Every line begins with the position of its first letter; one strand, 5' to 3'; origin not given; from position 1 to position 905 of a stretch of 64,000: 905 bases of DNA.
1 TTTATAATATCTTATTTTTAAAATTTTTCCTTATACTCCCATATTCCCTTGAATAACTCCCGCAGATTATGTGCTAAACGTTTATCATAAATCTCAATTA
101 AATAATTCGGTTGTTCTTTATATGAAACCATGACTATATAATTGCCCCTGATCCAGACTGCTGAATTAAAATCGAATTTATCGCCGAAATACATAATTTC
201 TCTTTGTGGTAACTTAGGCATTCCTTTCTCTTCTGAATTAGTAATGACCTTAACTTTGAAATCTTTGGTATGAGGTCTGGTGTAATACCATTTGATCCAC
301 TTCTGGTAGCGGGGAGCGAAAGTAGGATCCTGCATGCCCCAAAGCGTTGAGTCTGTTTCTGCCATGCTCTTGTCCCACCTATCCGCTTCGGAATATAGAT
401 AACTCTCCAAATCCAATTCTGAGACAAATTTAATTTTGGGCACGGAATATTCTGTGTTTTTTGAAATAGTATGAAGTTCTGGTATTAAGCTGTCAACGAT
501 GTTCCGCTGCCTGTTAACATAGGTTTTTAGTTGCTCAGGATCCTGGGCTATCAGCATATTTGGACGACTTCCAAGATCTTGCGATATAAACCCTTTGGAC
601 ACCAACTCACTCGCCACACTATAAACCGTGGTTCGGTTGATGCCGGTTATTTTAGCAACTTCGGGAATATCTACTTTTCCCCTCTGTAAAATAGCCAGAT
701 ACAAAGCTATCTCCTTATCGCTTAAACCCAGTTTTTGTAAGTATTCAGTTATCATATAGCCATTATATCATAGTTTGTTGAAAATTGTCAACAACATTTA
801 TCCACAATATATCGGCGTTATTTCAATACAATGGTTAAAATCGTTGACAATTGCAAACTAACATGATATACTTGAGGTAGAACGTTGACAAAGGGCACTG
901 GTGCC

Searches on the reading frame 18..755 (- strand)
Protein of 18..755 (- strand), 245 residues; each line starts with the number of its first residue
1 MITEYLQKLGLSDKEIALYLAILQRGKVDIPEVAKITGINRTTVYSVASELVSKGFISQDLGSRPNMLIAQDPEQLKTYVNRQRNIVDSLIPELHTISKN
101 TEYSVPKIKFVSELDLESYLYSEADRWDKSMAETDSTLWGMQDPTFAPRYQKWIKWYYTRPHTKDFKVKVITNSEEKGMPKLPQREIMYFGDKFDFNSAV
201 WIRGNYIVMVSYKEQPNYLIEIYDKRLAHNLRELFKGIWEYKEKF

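Call 33: search_protein_families(library=pfam, proteins=[window:18-755:-], max_evalue=0.01)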
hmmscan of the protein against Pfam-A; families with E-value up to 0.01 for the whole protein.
window:18-755:- (245 aa): 5 families
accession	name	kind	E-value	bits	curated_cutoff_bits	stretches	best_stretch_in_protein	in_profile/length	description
PF01978.25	TrmB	-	5.3e-14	52.3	25.6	1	6-73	1-67/68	Sugar-specific transcriptional regulator TrmB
PF13730.12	HTH_36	-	2.7e-05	24.3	25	1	10-57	2-55/55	Helix-turn-helix domain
PF09339.16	HTH_IclR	-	0.00022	21.3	22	1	26-60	17-51/52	IclR helix-turn-helix domain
PF02082.26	Rrf2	-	0.00056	20.5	30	1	17-76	12-72/132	Iron-dependent Transcriptional regulator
PF13545.12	HTH_Crp_2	-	0.0057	17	27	0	32-78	27-69/70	Crp-like helix-turn-helix domain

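Call 69: search_protein_families(library=phrogs, proteins=[window:18-755:-], max_evalue=0.01)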
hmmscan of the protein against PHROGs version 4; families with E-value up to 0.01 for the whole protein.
window:18-755:- (245 aa): 0 families
